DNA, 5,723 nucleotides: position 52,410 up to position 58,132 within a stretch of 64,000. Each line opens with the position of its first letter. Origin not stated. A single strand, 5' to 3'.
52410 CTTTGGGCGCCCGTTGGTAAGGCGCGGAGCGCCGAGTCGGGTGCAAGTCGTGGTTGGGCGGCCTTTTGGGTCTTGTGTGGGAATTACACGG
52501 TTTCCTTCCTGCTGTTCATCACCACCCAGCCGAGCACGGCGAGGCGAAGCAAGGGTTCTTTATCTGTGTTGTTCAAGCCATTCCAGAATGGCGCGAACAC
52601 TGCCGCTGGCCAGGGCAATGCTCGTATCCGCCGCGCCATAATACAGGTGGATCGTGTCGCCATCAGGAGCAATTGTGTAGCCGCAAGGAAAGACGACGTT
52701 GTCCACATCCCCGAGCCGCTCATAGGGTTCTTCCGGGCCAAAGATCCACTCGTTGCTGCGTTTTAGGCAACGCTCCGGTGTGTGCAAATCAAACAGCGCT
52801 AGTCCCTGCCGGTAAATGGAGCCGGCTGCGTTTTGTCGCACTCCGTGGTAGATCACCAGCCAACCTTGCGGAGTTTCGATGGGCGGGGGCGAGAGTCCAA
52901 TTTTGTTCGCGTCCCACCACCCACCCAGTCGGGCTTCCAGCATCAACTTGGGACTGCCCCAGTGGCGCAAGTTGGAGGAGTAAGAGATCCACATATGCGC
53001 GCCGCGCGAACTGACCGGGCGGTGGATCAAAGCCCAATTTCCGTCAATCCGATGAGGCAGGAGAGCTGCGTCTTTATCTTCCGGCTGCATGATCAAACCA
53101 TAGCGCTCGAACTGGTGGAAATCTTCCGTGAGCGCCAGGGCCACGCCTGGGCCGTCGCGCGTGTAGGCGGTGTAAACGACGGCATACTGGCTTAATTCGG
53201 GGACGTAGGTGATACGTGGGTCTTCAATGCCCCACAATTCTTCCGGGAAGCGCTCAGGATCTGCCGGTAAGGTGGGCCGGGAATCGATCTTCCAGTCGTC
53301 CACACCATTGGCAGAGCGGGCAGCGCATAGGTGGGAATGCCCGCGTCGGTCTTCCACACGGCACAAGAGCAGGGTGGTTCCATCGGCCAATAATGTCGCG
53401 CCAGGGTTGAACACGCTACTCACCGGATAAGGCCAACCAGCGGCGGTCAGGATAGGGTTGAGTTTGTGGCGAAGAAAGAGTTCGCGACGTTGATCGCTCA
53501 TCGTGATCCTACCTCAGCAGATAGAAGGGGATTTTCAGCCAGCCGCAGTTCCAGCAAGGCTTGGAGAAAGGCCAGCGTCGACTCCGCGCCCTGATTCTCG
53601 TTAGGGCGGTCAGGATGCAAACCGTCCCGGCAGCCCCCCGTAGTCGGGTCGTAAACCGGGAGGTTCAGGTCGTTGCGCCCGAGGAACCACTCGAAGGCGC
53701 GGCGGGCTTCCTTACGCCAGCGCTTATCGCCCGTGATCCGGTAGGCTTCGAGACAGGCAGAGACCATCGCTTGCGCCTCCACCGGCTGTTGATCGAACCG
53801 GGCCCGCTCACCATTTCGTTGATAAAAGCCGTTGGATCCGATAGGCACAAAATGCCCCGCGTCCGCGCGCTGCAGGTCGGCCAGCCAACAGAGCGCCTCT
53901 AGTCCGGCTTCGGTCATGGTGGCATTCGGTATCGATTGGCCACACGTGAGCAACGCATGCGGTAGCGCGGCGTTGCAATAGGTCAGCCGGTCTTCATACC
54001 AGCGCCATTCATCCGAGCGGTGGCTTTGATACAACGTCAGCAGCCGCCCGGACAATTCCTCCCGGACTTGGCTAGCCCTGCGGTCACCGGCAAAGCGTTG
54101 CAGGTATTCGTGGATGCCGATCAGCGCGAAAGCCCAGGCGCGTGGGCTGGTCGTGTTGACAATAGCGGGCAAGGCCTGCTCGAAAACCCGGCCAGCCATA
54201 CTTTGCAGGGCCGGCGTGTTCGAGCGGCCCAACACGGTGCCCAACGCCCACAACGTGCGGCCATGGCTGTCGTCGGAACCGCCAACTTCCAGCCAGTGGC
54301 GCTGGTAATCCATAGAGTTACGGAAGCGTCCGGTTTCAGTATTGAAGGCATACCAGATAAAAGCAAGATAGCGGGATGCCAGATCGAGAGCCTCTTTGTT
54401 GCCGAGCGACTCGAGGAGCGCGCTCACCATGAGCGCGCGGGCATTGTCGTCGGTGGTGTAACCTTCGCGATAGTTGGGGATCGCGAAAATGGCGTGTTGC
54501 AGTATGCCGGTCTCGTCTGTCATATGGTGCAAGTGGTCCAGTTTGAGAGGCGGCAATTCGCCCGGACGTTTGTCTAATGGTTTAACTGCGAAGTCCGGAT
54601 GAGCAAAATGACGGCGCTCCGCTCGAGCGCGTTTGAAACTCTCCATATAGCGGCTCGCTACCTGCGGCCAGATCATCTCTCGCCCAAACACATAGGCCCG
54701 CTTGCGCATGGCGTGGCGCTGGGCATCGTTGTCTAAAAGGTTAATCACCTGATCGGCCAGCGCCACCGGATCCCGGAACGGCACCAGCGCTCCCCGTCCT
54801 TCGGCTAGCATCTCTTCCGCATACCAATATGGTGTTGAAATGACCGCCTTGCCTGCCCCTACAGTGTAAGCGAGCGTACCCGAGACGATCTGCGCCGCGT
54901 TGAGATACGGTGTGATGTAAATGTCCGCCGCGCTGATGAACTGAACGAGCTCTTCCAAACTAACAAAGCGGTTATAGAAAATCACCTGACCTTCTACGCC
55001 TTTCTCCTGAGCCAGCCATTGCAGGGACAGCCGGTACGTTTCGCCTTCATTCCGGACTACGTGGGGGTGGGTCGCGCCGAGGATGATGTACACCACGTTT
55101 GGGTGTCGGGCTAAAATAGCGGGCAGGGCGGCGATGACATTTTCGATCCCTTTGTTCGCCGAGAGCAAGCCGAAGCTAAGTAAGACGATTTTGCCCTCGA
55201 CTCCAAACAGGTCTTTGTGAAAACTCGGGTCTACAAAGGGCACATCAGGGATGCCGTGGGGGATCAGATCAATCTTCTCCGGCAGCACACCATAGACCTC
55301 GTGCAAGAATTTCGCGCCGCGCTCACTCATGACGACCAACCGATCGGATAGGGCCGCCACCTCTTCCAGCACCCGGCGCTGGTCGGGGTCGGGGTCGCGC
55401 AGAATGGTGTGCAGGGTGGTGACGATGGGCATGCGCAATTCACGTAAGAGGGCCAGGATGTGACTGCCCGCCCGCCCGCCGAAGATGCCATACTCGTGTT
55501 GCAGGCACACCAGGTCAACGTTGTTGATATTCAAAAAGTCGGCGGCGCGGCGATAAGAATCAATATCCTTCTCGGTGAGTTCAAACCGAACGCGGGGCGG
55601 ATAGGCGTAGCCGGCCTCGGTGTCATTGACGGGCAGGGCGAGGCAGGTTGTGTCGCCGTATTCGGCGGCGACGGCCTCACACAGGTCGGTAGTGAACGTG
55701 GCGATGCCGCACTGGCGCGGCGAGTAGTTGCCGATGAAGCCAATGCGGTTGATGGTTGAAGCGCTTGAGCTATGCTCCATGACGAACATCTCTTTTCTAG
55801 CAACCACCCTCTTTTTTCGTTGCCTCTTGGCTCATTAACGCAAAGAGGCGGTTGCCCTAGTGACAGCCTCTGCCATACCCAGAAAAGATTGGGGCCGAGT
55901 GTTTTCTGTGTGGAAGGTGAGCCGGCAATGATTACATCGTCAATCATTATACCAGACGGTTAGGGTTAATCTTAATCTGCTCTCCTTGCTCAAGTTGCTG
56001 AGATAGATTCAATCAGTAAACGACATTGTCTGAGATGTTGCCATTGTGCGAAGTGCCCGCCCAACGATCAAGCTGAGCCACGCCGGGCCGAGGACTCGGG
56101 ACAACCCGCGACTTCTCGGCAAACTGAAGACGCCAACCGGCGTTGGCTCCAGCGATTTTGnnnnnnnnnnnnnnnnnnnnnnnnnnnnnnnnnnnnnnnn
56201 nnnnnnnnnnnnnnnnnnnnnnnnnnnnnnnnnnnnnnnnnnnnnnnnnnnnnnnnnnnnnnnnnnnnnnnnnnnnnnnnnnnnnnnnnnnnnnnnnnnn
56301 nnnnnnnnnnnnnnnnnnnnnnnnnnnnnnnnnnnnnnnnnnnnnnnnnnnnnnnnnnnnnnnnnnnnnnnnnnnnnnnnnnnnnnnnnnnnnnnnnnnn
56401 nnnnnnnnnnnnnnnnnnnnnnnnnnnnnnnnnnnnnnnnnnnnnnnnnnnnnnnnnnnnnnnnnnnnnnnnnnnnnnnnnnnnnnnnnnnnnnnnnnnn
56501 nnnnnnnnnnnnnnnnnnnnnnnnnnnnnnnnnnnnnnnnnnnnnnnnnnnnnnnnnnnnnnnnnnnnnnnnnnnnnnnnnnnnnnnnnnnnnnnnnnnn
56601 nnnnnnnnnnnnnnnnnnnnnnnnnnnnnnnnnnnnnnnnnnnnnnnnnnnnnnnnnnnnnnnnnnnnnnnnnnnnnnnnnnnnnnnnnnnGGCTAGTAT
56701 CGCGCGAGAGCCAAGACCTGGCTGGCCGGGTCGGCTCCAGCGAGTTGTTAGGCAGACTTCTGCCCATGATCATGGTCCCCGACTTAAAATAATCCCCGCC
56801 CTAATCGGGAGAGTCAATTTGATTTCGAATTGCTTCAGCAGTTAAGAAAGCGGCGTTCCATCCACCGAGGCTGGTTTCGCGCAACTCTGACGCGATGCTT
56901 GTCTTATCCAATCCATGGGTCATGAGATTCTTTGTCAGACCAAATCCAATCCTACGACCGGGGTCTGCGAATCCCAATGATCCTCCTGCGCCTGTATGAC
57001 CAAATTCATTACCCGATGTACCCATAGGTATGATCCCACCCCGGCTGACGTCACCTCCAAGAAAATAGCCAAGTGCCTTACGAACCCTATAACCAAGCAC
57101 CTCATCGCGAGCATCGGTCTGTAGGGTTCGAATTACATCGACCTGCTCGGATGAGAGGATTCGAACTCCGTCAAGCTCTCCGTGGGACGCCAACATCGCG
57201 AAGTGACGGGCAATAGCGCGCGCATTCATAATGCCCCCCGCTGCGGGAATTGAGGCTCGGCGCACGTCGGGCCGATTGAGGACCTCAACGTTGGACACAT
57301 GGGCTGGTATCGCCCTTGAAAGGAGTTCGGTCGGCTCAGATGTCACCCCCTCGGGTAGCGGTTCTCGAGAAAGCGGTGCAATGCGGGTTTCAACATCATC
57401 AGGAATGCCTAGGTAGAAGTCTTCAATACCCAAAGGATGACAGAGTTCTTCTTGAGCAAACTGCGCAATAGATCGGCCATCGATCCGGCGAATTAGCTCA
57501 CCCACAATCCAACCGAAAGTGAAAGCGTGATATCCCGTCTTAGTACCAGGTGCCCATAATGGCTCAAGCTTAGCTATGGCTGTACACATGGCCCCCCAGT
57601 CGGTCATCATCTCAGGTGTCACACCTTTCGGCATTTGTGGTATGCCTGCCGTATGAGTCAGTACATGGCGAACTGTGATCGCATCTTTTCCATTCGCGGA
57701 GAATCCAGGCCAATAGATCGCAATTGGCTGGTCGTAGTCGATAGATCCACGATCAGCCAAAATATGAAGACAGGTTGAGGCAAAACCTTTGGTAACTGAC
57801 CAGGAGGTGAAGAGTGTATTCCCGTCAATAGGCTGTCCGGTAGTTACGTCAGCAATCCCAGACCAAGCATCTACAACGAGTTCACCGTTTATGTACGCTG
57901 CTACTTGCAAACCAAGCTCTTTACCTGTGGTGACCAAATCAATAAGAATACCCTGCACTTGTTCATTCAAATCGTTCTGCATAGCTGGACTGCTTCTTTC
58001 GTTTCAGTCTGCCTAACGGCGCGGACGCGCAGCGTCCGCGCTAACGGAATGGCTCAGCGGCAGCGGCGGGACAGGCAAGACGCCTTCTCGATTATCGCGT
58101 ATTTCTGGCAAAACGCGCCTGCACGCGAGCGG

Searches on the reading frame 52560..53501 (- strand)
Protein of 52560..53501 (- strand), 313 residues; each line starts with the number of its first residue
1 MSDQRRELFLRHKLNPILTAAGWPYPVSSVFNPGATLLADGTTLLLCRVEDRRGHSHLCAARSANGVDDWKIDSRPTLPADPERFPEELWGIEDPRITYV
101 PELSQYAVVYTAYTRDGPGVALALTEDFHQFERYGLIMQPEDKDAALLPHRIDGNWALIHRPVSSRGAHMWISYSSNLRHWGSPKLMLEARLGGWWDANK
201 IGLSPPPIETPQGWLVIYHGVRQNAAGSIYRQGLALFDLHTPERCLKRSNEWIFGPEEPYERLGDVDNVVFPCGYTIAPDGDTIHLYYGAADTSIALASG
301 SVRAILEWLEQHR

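Call 96: search_protein_families(library=pfam, proteins=[window:52560-53501:-], max_evalue=0.00001)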
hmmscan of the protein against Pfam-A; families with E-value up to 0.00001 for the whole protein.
window:52560-53501:- (313 aa): 1 family
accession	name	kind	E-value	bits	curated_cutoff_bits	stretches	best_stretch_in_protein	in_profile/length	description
PF04041.19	Glyco_hydro_130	-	3.7e-52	177.7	26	1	27-310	32-319/320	beta-1,4-mannooligosaccharide phosphorylase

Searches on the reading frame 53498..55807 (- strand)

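Call 96: search_protein_families(library=pfam, proteins=[window:53498-55807:-], max_evalue=0.00001)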
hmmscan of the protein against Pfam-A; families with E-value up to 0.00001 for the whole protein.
window:53498-55807:- (769 aa): 4 families
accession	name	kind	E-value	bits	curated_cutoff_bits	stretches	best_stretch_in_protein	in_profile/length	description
PF00534.26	Glycos_transf_1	-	2.3e-17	63.5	26.4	1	201-372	10-170/172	Glycosyl transferases group 1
PF13692.12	Glyco_trans_1_4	-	4.3e-15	56.7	27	1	208-360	3-142/142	Glycosyl transferases group 1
PF13439.12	Glyco_transf_4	-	2.1e-13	51.1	28.5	1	34-186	3-166/170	Glycosyltransferase Family 4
PF13524.12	Glyco_trans_1_2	-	2.7e-06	27.8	25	1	263-372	23-126/144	Glycosyl transferase-like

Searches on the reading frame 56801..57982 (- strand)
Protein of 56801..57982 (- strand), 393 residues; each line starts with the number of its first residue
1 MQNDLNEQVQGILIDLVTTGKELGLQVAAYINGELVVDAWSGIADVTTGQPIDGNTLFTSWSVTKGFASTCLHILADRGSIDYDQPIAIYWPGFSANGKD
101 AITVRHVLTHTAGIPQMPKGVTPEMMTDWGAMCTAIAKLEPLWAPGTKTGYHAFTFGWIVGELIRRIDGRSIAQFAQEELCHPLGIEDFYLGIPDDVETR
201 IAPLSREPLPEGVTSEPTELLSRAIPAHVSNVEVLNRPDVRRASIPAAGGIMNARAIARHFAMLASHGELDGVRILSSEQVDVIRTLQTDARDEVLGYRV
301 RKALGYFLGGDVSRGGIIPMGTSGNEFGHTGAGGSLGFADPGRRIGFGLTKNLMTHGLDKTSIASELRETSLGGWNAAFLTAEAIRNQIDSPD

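Call 96: search_protein_families(library=pfam, proteins=[window:56801-57982:-], max_evalue=0.00001)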
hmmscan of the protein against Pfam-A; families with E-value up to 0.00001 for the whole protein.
window:56801-57982:- (393 aa): 1 family
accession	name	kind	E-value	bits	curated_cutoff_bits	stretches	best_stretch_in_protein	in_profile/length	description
PF00144.29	Beta-lactamase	-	2.6e-68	231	27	1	15-355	7-312/329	Beta-lactamase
